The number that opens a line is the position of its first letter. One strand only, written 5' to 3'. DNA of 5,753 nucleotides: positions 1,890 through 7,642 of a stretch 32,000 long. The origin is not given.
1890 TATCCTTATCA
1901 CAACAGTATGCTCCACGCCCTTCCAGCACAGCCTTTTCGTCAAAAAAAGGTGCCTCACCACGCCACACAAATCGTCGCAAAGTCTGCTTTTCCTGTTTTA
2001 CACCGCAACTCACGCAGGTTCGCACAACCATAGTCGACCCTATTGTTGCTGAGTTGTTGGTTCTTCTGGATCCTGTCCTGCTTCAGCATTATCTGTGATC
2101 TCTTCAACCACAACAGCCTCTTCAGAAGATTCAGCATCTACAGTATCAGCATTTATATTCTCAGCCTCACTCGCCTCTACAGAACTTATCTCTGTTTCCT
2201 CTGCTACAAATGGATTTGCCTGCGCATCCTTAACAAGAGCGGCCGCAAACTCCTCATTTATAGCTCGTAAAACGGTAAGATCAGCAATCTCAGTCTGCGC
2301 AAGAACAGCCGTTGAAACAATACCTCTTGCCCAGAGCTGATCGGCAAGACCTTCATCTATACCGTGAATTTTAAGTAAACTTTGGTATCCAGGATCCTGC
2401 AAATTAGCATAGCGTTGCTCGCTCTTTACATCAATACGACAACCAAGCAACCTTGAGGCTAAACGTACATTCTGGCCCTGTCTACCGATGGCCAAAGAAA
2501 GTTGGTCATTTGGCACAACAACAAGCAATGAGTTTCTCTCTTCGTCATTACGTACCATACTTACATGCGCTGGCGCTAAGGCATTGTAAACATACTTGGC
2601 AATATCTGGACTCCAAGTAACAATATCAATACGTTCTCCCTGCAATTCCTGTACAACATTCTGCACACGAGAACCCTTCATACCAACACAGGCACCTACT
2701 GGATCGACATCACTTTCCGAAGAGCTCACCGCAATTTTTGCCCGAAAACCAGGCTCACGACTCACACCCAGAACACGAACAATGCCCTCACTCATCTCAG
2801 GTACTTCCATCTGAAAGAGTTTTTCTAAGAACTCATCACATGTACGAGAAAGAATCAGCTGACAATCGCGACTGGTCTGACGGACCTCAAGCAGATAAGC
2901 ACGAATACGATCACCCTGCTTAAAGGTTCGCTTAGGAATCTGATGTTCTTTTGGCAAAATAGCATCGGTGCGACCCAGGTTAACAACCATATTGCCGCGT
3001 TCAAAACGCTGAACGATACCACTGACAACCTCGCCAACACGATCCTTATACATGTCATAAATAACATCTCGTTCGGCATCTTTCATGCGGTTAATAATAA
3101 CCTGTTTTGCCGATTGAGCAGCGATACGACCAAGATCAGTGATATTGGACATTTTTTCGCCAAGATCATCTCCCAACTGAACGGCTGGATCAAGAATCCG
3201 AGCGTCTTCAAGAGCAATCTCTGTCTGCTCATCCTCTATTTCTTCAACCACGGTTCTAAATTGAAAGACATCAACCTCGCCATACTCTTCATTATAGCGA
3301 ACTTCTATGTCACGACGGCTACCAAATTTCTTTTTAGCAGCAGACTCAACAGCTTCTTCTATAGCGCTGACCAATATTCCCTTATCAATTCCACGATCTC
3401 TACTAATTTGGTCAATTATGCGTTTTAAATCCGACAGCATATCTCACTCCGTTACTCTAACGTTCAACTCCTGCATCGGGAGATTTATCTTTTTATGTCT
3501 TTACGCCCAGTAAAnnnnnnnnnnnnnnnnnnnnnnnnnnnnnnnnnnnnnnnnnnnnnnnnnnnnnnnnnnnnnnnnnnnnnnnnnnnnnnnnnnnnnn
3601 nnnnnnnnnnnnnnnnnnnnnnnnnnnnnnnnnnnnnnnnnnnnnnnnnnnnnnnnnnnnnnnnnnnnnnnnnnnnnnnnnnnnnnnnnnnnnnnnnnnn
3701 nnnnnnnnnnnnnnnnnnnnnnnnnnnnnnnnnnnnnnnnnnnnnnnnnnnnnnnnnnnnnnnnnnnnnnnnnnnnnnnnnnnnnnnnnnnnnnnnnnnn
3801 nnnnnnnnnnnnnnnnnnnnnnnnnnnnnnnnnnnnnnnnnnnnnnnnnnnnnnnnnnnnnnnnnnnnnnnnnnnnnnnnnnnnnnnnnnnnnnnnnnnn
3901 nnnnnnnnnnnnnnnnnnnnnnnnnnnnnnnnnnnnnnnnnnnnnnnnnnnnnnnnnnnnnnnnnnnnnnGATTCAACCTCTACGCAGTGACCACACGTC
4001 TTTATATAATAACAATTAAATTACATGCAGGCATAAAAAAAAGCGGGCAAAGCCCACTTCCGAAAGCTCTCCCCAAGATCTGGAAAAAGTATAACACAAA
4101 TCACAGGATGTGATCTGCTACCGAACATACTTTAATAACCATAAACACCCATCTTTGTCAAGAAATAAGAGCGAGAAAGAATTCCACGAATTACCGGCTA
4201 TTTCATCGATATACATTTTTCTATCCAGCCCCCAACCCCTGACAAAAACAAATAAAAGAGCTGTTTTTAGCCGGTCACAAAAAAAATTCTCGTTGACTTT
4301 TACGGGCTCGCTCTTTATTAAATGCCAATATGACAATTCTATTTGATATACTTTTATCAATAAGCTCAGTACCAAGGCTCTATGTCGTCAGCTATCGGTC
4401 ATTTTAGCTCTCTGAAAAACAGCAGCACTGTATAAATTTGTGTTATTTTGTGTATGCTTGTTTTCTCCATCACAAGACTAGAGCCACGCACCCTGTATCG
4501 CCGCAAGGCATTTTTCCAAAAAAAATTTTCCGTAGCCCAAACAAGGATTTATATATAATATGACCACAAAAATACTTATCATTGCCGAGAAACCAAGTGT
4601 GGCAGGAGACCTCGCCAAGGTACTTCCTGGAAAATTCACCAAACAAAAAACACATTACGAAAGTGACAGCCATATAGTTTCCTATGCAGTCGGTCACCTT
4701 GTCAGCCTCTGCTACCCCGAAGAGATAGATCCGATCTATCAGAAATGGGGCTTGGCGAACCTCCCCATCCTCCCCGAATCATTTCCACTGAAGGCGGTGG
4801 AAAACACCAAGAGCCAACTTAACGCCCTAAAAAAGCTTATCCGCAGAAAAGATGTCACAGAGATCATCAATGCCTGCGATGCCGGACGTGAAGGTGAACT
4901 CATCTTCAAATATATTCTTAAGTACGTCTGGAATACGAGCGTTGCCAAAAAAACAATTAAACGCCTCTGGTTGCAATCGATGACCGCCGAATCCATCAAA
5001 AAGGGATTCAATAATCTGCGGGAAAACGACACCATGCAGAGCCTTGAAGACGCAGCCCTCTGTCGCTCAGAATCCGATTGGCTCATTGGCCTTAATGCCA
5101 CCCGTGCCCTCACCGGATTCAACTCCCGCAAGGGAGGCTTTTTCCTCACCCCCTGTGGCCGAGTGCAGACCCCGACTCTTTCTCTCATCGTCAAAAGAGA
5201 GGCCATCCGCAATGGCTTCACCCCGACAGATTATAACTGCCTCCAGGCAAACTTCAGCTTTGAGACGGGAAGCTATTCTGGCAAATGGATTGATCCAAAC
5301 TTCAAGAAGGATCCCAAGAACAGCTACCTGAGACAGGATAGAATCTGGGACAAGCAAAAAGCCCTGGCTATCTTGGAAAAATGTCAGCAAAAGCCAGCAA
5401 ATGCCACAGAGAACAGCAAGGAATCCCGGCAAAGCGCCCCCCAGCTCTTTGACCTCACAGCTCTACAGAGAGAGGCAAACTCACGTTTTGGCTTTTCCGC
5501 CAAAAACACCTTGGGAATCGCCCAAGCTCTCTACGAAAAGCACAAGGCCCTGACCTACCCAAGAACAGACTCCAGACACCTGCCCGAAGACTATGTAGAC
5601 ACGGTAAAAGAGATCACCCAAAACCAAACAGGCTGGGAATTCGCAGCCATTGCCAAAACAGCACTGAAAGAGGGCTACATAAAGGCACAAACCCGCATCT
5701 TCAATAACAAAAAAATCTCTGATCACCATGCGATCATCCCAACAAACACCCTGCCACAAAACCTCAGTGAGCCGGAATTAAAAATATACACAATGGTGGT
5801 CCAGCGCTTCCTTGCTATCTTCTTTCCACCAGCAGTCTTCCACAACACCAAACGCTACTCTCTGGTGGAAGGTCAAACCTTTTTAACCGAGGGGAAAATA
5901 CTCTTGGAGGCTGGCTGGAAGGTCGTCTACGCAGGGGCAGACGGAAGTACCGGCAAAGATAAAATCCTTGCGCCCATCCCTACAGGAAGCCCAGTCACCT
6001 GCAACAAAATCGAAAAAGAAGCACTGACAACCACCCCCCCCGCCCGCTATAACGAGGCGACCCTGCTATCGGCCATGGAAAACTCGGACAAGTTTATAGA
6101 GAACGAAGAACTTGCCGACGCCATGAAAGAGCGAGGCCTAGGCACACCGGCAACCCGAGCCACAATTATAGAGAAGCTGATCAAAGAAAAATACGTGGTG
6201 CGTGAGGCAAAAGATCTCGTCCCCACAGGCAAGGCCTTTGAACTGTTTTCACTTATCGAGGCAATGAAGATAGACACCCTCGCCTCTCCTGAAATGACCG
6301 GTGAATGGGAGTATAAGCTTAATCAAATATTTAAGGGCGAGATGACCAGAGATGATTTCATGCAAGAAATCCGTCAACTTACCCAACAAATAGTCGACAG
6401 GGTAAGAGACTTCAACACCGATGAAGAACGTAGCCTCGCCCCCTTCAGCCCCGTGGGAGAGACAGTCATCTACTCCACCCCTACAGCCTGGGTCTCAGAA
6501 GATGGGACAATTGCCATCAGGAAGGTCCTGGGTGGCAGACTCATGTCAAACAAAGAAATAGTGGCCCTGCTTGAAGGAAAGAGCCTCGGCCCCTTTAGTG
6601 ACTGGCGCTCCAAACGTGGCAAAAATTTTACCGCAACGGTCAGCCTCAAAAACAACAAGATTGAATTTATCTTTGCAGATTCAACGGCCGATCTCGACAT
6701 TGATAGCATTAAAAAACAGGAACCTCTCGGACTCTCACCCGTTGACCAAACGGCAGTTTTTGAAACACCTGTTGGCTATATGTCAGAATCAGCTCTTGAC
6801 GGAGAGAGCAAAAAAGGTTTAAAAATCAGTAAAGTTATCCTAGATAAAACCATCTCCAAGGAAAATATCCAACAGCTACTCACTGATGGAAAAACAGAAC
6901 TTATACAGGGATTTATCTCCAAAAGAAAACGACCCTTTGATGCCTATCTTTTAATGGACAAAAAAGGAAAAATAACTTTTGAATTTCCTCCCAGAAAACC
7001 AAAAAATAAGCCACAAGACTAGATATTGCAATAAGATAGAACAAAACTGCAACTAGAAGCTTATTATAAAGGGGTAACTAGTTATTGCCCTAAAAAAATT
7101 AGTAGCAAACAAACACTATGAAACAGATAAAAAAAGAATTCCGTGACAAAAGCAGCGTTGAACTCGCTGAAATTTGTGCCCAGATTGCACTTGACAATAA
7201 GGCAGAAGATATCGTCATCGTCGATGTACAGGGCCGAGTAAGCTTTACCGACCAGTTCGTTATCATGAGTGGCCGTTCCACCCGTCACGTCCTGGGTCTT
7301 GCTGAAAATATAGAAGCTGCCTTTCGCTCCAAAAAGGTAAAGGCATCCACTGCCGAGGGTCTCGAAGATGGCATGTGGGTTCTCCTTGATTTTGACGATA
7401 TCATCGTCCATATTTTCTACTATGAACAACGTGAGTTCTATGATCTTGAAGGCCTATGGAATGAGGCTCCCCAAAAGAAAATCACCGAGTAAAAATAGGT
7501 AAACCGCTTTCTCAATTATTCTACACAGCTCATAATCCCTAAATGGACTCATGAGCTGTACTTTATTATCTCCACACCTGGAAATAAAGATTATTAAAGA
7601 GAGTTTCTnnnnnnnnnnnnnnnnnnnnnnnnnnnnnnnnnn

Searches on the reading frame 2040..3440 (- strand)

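Call 19: search_protein_families(library=pfam, proteins=[window:2040-3440:-], max_evalue=0.001)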
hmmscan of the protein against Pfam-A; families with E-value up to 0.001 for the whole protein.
window:2040-3440:- (466 aa): 5 families
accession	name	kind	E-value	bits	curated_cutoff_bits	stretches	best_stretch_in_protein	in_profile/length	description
PF08529.16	NusA_N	-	2.5e-36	124.9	23.8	1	4-125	1-119/119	NusA N-terminal domain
PF13184.12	KH_5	-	2.6e-30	104.8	27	1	230-296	1-67/69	NusA-like KH domain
PF00575.29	S1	-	2.3e-09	38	22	1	132-192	1-68/74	S1 RNA binding domain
PF00013.35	KH_1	-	3.8e-05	23.8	21.5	0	307-342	4-40/66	KH domain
PF07650.23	KH_2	-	0.00028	21.1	22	0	280-337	2-59/78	KH domain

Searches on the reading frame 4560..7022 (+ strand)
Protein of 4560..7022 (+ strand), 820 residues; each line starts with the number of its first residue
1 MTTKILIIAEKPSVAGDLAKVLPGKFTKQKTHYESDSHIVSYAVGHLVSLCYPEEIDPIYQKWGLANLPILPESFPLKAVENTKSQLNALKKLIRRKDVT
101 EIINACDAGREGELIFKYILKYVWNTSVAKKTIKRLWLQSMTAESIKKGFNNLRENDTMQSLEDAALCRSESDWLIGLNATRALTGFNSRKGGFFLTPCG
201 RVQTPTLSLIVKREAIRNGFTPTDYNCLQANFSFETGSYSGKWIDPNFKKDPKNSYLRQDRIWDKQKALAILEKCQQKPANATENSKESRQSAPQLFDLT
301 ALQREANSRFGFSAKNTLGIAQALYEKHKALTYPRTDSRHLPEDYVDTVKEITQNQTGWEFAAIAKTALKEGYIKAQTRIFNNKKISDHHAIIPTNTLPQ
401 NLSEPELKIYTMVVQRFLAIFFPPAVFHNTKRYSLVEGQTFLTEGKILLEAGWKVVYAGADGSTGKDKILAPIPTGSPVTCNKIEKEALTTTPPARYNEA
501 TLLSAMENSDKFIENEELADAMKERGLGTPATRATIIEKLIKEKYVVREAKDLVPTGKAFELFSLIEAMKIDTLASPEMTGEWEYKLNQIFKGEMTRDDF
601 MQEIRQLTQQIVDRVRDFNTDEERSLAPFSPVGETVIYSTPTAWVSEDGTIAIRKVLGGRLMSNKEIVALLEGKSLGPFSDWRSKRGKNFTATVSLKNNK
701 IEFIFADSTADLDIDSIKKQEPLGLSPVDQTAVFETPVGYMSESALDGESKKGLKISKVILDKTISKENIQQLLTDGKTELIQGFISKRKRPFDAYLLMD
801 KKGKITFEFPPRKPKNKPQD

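Call 19: search_protein_families(library=pfam, proteins=[window:4560-7022:+], max_evalue=0.001)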
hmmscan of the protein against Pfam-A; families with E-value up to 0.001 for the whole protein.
window:4560-7022:+ (820 aa): 3 families
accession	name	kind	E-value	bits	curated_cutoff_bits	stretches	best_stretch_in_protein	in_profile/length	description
PF01131.25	Topoisom_bac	-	3.1e-120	402.4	35.1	1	159-602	3-411/411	DNA topoisomerase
PF13342.12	Toprim_Crpt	-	2.2e-29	101.7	32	2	753-810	3-60/60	C-terminal repeat of topoisomerase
PF01751.28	Toprim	-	7.2e-10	39.3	23.1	1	6-138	2-93/96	Toprim domain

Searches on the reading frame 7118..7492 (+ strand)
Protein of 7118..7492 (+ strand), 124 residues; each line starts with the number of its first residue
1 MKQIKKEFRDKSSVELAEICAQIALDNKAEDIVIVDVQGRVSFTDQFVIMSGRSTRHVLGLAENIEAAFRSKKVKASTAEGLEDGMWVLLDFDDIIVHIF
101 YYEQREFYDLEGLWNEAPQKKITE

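Call 19: search_protein_families(library=pfam, proteins=[window:7118-7492:+], max_evalue=0.001)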
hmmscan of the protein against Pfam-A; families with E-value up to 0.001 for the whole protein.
window:7118-7492:+ (124 aa): 1 family
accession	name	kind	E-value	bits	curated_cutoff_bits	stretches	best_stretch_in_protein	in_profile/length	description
PF02410.21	RsfS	-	2.1e-30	105.2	21.6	1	19-114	2-98/98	Ribosomal silencing factor during starvation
